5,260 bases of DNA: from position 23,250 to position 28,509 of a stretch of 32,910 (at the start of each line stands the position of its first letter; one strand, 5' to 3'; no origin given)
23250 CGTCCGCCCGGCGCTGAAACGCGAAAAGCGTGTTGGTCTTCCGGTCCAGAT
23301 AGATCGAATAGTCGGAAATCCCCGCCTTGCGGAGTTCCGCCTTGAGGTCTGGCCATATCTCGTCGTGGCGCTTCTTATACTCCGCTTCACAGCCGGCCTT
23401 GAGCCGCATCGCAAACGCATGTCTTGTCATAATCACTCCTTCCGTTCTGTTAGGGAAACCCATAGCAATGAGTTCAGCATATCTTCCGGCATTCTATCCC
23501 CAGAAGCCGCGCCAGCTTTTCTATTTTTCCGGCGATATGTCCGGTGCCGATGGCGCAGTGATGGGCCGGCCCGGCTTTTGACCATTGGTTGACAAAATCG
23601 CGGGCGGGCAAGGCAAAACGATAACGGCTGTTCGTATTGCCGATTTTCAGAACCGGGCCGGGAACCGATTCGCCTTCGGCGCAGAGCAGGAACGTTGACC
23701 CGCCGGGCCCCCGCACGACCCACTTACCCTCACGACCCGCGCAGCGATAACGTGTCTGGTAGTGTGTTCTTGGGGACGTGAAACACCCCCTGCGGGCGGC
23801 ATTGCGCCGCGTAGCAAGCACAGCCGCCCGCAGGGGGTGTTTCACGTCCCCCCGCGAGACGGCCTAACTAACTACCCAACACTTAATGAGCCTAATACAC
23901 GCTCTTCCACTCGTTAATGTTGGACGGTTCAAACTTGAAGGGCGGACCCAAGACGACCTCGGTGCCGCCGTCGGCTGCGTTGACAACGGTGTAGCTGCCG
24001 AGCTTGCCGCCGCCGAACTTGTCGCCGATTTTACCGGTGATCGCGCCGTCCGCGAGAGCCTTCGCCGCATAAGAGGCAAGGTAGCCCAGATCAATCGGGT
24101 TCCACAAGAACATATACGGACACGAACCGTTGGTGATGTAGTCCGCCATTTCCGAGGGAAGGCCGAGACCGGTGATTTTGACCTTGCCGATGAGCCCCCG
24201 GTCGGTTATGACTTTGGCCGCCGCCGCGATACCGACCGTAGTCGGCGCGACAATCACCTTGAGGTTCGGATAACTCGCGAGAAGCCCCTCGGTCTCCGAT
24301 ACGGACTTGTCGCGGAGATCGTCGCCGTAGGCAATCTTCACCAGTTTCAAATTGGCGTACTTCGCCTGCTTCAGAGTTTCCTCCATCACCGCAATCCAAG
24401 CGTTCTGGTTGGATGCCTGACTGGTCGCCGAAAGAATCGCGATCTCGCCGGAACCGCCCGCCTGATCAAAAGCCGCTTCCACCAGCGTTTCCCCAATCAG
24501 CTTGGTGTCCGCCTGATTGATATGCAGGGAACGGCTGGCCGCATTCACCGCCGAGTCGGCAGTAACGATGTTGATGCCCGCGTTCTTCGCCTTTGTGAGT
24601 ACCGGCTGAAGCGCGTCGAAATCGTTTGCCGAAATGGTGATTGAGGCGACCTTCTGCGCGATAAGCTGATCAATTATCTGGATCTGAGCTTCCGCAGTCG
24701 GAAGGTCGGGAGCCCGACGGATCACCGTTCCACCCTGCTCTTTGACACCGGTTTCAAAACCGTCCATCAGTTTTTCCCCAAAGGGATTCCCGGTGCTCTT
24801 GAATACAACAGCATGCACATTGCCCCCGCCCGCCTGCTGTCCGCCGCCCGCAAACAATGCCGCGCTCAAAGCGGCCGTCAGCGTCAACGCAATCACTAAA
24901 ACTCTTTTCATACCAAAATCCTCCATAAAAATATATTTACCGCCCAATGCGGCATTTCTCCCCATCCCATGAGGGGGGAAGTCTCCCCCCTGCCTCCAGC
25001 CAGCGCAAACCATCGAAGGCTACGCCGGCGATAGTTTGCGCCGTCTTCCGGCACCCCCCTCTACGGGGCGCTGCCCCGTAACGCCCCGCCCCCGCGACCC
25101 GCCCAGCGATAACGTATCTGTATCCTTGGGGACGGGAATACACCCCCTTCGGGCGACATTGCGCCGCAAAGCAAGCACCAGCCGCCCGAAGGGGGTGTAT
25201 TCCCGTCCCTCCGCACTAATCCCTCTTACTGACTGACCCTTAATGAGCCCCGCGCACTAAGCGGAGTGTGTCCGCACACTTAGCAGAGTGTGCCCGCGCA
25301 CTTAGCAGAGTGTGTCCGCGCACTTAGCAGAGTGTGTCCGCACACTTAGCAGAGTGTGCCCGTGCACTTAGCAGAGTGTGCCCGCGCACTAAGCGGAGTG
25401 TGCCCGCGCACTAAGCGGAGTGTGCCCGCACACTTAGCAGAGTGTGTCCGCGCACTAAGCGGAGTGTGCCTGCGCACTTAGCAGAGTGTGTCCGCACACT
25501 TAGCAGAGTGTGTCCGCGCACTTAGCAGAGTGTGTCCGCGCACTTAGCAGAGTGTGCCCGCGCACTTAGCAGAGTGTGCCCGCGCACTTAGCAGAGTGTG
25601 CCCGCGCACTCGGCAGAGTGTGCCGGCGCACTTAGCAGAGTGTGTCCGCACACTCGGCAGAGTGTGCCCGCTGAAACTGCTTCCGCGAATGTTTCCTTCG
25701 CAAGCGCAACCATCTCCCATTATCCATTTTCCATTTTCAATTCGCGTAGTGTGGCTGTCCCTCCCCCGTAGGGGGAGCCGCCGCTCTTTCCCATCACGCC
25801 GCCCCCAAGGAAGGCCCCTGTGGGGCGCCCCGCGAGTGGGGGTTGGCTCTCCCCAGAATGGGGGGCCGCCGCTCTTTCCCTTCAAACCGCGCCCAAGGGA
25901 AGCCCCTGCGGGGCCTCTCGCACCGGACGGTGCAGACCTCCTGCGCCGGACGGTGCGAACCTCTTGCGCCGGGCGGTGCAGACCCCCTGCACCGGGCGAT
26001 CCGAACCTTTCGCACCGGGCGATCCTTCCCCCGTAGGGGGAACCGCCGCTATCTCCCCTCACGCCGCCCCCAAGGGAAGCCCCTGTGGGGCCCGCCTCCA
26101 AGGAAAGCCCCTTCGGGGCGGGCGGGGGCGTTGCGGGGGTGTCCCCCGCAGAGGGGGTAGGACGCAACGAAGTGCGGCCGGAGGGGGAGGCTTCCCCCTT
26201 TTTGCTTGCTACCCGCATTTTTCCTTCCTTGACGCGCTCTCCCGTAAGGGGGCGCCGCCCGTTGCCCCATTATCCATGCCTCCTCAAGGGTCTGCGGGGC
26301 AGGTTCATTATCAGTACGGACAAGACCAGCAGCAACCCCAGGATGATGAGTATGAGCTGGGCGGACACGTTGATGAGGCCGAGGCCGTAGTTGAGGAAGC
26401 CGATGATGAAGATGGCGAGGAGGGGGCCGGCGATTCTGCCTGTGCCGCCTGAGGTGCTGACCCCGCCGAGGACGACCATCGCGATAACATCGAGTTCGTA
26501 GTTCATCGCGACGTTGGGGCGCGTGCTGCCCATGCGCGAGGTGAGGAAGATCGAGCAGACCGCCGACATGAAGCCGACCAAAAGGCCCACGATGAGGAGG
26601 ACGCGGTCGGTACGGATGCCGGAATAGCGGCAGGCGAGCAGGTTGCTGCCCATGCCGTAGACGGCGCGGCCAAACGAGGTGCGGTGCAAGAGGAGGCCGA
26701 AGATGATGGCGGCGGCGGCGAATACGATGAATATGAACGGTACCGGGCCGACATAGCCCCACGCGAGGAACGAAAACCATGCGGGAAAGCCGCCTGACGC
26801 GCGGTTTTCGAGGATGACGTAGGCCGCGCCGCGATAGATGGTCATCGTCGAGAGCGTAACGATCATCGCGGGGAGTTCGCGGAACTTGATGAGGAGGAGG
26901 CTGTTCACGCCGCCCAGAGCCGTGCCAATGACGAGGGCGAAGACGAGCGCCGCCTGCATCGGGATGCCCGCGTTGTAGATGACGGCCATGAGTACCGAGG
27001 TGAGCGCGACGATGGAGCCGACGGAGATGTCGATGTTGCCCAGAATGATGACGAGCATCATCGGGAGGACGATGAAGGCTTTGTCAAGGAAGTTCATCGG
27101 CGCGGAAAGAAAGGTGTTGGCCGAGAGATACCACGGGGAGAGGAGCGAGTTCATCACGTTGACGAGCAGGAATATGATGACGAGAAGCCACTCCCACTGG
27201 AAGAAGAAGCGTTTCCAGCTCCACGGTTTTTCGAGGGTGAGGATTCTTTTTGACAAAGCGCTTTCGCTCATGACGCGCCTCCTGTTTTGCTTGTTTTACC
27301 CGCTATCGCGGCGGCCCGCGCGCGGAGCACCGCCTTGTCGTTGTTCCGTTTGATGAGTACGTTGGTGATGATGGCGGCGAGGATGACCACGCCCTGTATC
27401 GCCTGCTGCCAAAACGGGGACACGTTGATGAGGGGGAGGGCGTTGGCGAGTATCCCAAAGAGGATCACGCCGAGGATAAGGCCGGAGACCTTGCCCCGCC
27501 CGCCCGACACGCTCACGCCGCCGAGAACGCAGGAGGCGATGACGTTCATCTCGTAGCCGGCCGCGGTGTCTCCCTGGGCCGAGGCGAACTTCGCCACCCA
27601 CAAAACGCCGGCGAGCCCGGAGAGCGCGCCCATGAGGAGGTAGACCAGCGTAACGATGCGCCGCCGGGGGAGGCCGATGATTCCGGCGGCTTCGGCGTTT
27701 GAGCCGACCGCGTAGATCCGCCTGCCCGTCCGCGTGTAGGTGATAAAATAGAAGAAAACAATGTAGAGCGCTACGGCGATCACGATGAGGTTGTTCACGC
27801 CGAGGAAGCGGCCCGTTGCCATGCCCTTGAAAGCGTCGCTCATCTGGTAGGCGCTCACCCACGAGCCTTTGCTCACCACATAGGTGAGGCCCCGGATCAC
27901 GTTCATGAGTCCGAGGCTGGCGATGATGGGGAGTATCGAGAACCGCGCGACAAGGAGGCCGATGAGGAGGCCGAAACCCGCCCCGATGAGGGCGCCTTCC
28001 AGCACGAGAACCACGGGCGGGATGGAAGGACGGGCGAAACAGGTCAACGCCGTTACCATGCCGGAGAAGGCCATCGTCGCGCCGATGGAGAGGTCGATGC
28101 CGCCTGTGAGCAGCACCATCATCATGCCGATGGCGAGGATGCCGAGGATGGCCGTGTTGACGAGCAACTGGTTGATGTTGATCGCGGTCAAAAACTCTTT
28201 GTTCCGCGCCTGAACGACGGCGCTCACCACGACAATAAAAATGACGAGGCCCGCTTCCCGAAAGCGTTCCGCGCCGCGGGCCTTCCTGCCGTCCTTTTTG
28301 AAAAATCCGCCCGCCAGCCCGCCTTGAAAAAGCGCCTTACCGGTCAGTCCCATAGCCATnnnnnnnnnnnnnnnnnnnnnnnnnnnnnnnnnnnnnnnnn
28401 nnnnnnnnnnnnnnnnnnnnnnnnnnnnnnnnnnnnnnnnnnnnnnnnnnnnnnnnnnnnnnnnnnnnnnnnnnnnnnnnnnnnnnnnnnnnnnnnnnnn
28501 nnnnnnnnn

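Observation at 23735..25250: Two direct copies of a ~158-nt long-hairpin element bracket the binding-protein gene and differ by compensatory changes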

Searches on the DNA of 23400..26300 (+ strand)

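Call 36: search_dna_similar(query=window:23727-23894:+, collection=plasmids, mode=distant, max_evalue=0.01)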
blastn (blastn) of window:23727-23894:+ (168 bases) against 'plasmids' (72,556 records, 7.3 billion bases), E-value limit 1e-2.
No match.

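Call 37: search_dna_similar(query=window:23727-23894:+, collection=phages, mode=distant, max_evalue=0.01)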
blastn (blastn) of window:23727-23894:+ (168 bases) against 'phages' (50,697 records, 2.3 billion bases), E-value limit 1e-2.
No match.

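Call 38: search_rna_families(source=window, start=23400, end=26300, threshold=evalue, max_evalue=10)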
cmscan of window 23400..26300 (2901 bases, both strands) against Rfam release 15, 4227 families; matches with E-value up to 10: 2.
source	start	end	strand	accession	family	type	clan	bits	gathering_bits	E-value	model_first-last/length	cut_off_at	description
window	23770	23853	-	RF00131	mir-30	Gene; miRNA;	-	37.8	50.2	4e-06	1-77/77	no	mir-30 microRNA precursor family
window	25124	25213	+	RF00709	mir-455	Gene; miRNA;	-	22.1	70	0.094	1-84/84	no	mir-455 microRNA precursor family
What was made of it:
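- On Any Rfam RNA family: Only sub-threshold miRNA-precursor matches appear (call 38).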

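Call 42: build_rna_model(alignment_id=A2, structure=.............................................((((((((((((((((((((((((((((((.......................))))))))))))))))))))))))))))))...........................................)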
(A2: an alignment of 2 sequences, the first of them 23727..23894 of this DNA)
Model R1 built from alignment A2 (2 sequences, 171 columns); structure: as given.
model positions 171; base pairs 30; branch points 0; effective number of sequences 1.07; information 0.591 bits per position. Calibrated on 0.2 Mb of random sequence (short: E-values are rough).
structure used (alignment columns):
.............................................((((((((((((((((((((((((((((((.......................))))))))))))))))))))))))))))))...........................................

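Call 43: search_with_rna_model(model_id=R1, sources=[window, L001, L003, L004, L005, L006, L007, L008, L009, L010, L011, L012, L013, L014, L015, L016, L017, L018, L019, L020, L021, L022, L023, L024, L025, L026, L027], max_evalue=10)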
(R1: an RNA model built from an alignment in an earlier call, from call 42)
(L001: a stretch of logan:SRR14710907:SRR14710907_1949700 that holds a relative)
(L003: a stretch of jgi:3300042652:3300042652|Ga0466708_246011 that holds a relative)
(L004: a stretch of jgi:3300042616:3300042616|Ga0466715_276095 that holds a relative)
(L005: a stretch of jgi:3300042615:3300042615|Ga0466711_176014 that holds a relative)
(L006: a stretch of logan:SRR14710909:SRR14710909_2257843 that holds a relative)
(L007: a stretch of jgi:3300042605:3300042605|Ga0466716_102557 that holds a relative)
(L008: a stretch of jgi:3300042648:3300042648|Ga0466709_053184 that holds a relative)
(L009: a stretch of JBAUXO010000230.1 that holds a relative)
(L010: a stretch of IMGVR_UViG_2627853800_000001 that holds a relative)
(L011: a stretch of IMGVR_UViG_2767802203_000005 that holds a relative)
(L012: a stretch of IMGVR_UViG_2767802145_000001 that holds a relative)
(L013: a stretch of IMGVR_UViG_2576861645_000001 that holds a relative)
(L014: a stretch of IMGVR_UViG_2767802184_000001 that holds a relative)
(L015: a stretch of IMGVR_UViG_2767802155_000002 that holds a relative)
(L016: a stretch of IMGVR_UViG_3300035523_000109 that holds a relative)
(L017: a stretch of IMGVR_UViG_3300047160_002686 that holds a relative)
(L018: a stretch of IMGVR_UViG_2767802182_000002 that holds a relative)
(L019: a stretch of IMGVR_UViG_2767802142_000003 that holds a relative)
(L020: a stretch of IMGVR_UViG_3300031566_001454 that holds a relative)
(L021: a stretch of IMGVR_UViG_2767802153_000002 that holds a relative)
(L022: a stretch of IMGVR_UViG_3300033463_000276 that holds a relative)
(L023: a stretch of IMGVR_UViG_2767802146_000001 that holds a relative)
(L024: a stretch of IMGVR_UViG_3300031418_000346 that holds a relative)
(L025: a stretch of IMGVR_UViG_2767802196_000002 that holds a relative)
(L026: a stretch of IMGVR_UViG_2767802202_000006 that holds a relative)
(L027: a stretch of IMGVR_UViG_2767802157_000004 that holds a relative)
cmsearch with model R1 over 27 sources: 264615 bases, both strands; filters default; matches with E-value up to 10: 6.
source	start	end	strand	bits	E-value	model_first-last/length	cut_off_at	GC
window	23727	23894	+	206.7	3.2e-42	1-171/171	no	0.62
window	25089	25251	+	197.2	3.5e-40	1-171/171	no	0.62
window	23747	23851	-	66.3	5.3e-12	46-164/171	no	0.64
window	25129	25209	-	63.2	2.5e-11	47-127/171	no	0.67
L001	1105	1166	-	51.4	8.4e-09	109-171/171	5'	0.58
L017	888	925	-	10.1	6.6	1-171/171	no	0.5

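Call 66: search_with_rna_model(model_id=R1, sources=[L028, L029, L030, L031], max_evalue=10)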
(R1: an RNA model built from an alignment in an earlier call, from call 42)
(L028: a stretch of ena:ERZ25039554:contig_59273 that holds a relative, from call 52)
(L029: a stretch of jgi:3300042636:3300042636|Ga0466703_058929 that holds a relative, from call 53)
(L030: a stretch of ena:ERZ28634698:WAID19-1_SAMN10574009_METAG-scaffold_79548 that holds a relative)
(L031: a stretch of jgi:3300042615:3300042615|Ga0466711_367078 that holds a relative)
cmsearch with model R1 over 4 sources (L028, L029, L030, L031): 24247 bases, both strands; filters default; matches with E-value up to 10: 1.
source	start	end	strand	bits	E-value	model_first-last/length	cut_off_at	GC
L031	2193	2244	-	8.4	1.4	1-171/171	no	0.52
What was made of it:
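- H is absent from close relatives (calls 43, 66).
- Tried and rejected: It found only the two copies plus the end of the independent contig (calls 42, 43, 66).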

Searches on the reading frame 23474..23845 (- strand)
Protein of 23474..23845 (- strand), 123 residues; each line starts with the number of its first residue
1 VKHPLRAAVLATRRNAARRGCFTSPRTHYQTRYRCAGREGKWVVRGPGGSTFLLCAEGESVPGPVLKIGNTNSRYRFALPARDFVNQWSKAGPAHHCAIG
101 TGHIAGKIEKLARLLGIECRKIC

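Call 7: search_protein_families(library=pfam, proteins=[window:23474-23845:-])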
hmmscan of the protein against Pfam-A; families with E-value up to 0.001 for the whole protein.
window:23474-23845:- (123 aa): 1 family
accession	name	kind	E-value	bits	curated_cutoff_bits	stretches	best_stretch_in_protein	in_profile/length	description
PF02952.23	Fucose_iso_C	-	0.00044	20.3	29.3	1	64-119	79-139/143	L-fucose isomerase, C-terminal domain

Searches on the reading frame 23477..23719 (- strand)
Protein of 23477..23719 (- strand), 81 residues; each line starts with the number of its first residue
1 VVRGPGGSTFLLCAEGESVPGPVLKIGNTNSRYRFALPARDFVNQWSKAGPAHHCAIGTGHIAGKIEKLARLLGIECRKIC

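Call 51: find_homologous_proteins(query=window:23477-23719:-, max_evalue=1e-10)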
Query seq(81 aa) (81 aa): 1177 proteins with E <= 1e-10 among 1199 candidates; the best 120 are listed.
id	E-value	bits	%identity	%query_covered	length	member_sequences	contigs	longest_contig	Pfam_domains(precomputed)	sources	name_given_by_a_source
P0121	1.2e-48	180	100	99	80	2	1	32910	-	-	-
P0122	2.8e-40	154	85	99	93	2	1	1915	PF02952.24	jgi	jgi:L-arabinose isomerase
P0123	8.6e-39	149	81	100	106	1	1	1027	-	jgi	jgi:L-arabinose isomerase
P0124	8.6e-37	143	79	100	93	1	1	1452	-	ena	-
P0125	3.3e-36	141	75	100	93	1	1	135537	-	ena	-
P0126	1.8e-35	138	77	100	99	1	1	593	PF02952.24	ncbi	-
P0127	2.3e-35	138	75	100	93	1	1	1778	PF02952.24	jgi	-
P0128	7.3e-35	136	74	100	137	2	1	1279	PF02952.24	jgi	jgi:L-arabinose isomerase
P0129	8.2e-34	133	74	100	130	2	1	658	-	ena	-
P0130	1.4e-33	132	73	100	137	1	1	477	-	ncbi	-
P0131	1.7e-33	132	70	98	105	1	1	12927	-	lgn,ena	-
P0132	2.9e-33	131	72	100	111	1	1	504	-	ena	-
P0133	3.0e-33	131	73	100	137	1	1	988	PF02952.24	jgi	jgi:L-arabinose isomerase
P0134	5.6e-33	130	72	100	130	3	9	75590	-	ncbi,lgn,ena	-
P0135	6.0e-33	130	73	100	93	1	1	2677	PF02952.24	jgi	jgi:L-arabinose isomerase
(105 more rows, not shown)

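Call 52: find_encoding_contigs(protein=P0125, flank=8000, max_places=2)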
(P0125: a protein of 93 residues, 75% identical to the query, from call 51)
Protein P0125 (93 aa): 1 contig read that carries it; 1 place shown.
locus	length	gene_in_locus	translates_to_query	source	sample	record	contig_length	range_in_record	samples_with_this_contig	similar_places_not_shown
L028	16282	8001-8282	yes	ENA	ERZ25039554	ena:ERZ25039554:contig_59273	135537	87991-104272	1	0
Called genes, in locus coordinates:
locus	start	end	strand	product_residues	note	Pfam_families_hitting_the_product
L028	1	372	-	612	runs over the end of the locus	PF00005:ABC_tran, PF01078:Mg_chelatase (faint), PF02463:SMC_N (faint), PF13191:AAA_16 (faint), PF13401:AAA_22 (faint), PF08352:oligo_HPY, PF00005:ABC_tran, PF13304:AAA_21 (weak), +1 more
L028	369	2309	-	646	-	PF00496:SBP_bac_5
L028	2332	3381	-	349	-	PF12911:OppC_N (weak), PF00528:BPD_transp_1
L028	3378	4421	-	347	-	PF00528:BPD_transp_1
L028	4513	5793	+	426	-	PF01547:SBP_bac_1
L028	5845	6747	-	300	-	PF02311:AraC_binding, PF12833:HTH_18, PF00165:HTH_AraC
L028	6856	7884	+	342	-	-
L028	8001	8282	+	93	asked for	-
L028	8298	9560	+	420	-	PF00005:ABC_tran, PF13555:AAA_29 (faint), PF13401:AAA_22 (faint), PF00005:ABC_tran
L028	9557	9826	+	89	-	-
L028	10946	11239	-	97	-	-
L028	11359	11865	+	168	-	PF02653:BPD_transp_2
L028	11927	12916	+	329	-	PF13407:Peripla_BP_4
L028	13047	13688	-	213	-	PF00027:cNMP_binding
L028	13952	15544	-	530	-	-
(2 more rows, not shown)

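Call 53: find_encoding_contigs(protein=P0122, flank=8000, max_places=2)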
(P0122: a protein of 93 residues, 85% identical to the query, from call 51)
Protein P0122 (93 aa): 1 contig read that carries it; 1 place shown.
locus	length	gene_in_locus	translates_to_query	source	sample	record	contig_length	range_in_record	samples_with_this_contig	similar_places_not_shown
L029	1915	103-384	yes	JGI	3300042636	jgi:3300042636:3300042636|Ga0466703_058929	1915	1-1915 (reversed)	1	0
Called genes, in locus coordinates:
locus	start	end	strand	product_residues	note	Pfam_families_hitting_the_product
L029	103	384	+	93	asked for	PF02952:Fucose_iso_C (weak)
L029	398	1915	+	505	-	PF00005:ABC_tran, PF13401:AAA_22 (faint), PF13304:AAA_21 (faint), PF00005:ABC_tran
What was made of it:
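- Tried and rejected: The two I checked in context were artefacts of a truncated contig and a frameshifted gene, both from the full-length gene upstream of the ATPase (calls 51-53), and the rest probably are too.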

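Call 72: find_encoding_contigs(protein=P0121, flank=10000, max_places=6)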
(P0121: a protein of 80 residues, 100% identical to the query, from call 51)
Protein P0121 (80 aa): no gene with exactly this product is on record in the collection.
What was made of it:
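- Tried and rejected: That ORF is not on record elsewhere (call 72).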

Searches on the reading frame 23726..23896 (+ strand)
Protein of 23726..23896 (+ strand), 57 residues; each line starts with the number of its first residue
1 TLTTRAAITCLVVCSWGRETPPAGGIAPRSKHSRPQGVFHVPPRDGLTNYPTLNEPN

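Call 78: search_protein_representatives(protein=window:23726-23896:+)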
Query: 57 residues. Proteins with E-value up to 0.001 (for the whole library): 3; up to 1e-10: 0; up to 1e-30: 0. The best 3 are listed.
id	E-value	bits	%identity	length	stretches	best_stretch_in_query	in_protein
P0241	1.6e-05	40.6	44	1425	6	16-50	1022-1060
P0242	1.2e-04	37.8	36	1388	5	5-53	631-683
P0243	7.3e-04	35.4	40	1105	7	21-54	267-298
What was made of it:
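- Tried and rejected: In the 1.84 billion representatives there were only three weak multi-stretch matches to long (1,105-1,425 aa) proteins (call 78).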

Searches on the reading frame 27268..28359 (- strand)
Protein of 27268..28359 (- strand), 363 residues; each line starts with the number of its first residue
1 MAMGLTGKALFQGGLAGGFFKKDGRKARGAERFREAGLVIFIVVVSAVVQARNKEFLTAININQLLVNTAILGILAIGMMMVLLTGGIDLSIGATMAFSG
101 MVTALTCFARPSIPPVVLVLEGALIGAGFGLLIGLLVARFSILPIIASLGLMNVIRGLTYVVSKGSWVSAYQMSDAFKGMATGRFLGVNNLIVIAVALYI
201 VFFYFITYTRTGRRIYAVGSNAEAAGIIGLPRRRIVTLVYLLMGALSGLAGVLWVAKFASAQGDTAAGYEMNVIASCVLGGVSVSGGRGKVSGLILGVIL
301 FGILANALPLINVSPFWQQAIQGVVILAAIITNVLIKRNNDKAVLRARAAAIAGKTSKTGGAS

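Call 7: search_protein_families(library=pfam, proteins=[window:27268-28359:-])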
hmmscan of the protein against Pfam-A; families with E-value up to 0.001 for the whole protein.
window:27268-28359:- (363 aa): 1 family
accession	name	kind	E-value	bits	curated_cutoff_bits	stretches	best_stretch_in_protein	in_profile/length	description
PF02653.21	BPD_transp_2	-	4.3e-39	134.7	26.8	1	62-329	2-268/269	Branched-chain amino acid transport system / permease component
